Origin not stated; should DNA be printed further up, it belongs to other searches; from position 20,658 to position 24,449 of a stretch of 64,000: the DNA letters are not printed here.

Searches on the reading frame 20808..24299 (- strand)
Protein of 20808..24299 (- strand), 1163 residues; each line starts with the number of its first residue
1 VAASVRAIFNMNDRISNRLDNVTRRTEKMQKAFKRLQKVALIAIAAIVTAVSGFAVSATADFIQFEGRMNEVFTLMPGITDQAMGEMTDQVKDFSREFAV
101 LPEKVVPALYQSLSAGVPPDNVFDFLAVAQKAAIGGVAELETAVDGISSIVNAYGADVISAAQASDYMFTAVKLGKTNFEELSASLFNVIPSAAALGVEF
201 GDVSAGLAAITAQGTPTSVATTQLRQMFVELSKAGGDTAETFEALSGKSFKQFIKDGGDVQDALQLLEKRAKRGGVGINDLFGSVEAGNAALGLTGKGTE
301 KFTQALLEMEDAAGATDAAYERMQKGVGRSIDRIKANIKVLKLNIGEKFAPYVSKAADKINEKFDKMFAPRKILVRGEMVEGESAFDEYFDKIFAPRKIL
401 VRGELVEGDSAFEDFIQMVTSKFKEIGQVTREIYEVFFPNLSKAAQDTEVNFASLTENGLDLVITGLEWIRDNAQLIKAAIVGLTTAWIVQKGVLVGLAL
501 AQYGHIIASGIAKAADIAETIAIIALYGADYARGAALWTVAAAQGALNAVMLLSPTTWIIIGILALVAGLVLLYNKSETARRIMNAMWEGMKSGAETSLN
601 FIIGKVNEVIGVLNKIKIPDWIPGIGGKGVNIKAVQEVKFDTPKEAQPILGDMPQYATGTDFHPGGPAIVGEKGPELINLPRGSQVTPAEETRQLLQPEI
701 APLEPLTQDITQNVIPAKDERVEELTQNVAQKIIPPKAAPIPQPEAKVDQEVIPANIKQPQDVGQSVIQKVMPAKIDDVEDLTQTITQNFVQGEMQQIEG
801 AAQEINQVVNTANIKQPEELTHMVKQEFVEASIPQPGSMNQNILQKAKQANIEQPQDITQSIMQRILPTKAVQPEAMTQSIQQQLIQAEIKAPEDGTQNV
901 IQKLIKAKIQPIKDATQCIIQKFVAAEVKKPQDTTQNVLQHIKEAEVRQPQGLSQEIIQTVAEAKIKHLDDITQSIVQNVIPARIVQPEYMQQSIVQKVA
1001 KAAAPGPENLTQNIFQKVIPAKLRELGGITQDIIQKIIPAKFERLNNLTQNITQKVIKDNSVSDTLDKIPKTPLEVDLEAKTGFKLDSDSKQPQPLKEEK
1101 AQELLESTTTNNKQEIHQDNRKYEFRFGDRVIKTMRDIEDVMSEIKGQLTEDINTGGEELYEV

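Call 60: search_protein_families(library=phrogs, proteins=[window:20808-24299:-], max_evalue=0.00001)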
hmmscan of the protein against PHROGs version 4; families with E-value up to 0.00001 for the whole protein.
window:20808-24299:- (1163 aa): 23 families
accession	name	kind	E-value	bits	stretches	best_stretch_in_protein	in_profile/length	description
phrog_991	-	tail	3.9e-71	241.2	2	15-366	225-599/1966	tail length tape measure protein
phrog_28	-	tail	5.1e-47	162.1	2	14-367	231-591/1228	tail length tape measure protein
phrog_1533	-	tail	3.9e-46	158.3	1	16-577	209-672/1688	tail length tape measure protein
phrog_23013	-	tail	1.4e-44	153.2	1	14-363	88-434/1379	tail length tape measure protein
phrog_1272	-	tail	6.8e-44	151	2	25-368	223-576/1606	tail length tape measure protein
phrog_28775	-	tail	1.5e-33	116.9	1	64-617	60-602/1303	tail length tape measure protein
phrog_4704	-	tail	1.2e-27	97.9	1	15-361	168-522/625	tail length tape measure protein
phrog_167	-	tail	8.9e-23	81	2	8-569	240-715/1555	tail length tape measure protein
phrog_36688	-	tail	1e-21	77.2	1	5-233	21-246/1600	tail length tape measure protein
phrog_58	-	tail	4.2e-20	72.8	1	18-810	290-759/1544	tail length tape measure protein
phrog_971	-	lysis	4.5e-19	69.7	1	136-611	158-578/1338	endolysin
phrog_5218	-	unknown function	6.1e-19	68.7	1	13-593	176-680/1599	-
phrog_14441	-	tail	4.7e-16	60.2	1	4-223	6-238/241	tail length tape measure protein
phrog_4197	-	tail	8.6e-13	47.9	1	492-614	810-901/1783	tail length tape measure protein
phrog_38386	-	unknown function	1.4e-10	40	1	468-611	692-836/1703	-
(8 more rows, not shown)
